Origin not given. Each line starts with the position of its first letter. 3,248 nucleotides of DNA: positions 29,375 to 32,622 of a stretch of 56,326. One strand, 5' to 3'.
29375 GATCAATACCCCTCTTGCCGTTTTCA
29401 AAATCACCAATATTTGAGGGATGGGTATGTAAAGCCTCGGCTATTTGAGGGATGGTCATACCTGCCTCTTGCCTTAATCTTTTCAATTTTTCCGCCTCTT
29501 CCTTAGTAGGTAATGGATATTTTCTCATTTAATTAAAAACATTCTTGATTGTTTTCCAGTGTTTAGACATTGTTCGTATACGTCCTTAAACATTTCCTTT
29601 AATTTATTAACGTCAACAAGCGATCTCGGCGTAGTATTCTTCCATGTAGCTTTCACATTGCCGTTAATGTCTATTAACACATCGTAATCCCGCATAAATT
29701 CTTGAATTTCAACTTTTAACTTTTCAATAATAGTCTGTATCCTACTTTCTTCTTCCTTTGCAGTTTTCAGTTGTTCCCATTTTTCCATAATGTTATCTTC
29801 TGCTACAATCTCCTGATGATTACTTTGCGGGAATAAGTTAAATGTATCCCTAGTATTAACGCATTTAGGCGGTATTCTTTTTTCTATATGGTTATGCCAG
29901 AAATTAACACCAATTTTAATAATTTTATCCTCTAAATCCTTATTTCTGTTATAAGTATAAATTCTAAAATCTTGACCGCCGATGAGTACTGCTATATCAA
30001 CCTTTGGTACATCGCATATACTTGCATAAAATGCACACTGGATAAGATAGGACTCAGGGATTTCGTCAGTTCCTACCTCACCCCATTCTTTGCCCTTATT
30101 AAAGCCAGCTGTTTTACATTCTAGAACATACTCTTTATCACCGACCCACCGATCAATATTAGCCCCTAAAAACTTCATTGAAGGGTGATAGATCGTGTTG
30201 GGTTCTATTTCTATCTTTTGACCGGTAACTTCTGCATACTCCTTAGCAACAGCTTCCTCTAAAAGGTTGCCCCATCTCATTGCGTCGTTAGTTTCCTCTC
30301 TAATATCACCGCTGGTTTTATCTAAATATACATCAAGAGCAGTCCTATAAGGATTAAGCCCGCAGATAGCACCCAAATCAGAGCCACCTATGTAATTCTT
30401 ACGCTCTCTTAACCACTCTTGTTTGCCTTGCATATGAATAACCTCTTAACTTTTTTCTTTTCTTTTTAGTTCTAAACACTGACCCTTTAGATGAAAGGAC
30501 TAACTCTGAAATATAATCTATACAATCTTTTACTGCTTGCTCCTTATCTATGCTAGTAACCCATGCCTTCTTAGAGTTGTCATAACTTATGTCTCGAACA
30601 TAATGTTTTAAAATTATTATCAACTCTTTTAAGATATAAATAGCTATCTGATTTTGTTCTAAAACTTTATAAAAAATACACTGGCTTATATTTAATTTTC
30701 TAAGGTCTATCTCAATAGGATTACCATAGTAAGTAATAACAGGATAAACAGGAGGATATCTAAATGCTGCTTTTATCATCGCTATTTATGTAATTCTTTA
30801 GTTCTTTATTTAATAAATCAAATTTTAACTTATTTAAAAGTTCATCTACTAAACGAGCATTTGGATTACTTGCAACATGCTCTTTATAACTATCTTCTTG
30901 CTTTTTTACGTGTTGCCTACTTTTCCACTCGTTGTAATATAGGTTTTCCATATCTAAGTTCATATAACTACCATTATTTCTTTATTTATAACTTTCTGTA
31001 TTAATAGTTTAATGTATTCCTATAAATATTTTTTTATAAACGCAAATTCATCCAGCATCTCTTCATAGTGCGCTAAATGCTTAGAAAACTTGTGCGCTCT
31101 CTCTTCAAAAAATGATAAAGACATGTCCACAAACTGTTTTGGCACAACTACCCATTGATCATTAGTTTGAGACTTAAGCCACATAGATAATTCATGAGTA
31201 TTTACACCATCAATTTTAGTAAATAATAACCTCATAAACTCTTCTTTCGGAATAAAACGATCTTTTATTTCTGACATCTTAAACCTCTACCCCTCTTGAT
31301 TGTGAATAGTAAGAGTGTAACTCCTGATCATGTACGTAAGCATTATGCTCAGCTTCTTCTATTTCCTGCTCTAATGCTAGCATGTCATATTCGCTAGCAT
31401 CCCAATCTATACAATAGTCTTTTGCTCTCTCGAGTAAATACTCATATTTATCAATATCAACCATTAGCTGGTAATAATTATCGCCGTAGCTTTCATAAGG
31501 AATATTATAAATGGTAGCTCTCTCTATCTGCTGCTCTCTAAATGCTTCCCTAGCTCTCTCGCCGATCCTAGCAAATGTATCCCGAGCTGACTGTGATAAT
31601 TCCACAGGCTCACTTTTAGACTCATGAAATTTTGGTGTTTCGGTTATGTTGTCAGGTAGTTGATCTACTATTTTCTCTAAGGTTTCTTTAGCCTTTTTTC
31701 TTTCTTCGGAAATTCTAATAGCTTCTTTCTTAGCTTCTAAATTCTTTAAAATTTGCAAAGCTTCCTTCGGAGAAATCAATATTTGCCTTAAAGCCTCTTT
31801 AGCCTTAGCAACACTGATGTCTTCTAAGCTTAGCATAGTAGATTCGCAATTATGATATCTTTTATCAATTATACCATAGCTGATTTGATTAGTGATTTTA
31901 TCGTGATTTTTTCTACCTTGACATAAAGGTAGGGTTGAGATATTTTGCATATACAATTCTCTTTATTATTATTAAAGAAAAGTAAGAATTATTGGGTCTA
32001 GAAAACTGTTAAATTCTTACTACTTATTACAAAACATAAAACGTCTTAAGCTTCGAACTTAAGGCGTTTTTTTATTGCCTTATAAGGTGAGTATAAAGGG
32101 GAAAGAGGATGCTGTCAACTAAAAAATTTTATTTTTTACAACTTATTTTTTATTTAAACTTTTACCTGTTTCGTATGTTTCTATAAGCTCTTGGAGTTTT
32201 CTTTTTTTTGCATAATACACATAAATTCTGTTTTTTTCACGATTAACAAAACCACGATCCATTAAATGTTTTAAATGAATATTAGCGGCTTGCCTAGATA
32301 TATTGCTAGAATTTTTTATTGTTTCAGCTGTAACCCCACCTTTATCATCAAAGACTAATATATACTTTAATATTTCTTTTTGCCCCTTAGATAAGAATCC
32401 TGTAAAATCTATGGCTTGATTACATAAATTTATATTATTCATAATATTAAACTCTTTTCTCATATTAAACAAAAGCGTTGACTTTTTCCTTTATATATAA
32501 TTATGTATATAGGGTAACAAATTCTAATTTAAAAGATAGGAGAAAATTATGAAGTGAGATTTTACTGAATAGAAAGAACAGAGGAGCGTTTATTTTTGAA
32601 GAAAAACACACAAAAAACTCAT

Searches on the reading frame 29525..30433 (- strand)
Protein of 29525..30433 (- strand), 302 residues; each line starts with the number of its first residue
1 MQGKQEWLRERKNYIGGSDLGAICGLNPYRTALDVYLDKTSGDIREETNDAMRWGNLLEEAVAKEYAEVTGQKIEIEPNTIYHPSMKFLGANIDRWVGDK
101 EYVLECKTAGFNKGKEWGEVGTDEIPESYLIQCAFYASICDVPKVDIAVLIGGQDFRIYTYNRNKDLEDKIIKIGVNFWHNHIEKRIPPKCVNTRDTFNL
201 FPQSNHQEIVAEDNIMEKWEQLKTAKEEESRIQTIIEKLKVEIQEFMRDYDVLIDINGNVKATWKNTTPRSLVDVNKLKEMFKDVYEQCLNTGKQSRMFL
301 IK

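Call 62: search_protein_families(library=phrogs, proteins=[window:29525-30433:-], max_evalue=0.00001)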
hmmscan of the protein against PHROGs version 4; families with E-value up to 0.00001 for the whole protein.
window:29525-30433:- (302 aa): 2 families
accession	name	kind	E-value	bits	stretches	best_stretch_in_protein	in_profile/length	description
phrog_434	-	DNA, RNA and nucleotide metabolism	6.7e-82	276.6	1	2-302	55-362/372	RecE-like recombination exonuclease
phrog_6244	-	unknown function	1.6e-07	32.8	1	212-295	14-97/107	-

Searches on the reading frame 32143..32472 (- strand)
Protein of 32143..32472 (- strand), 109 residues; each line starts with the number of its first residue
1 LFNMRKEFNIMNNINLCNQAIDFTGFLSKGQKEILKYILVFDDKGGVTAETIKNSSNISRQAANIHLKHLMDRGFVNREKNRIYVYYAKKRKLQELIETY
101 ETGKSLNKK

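Call 4: search_protein_families(library=pfam, proteins=[window:32143-32472:-], max_evalue=1)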
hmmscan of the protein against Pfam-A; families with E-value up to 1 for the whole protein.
window:32143-32472:- (109 aa): 12 families
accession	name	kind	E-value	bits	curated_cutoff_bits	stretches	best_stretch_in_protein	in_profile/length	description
PF01978.25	TrmB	-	1.2e-08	35.1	25.6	1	37-90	14-66/68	Sugar-specific transcriptional regulator TrmB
PF12802.13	MarR_2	-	0.00023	21.7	27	1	34-81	10-55/61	MarR family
PF01047.28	MarR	-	0.00034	20.9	24.6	1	43-81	14-52/59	MarR family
PF24033.1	DUF7342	-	0.00052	20.5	31.6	1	47-96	18-70/150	Family of unknown function (DUF7342)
PF14947.12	HTH_45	-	0.0068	16.8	25.5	1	33-101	6-73/77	Winged helix-turn-helix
PF21984.2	DnaD_N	-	0.013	16.1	27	1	34-96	21-86/101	DnaD N-terminal domain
PF18903.5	DUF5659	-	0.015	15.5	23.6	1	78-101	28-51/75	Domain of unknown function (DUF5659)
PF09202.17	Rio2_N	-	0.017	15.8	27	1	47-85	25-62/82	Rio2, N-terminal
PF13412.12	HTH_24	-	0.062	13.3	21.9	1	44-76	15-47/48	Winged helix-turn-helix DNA-binding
PF12840.13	HTH_20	-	0.065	13.7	27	1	33-78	8-50/51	Helix-turn-helix domain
PF01726.22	LexA_DNA_bind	-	0.066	13.4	23.7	1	27-81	4-61/65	LexA DNA binding domain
PF22393.2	MLPTv-like_HTH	-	0.086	13.7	20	1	36-83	17-63/83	MLPTv-like, helix-turn-helix domain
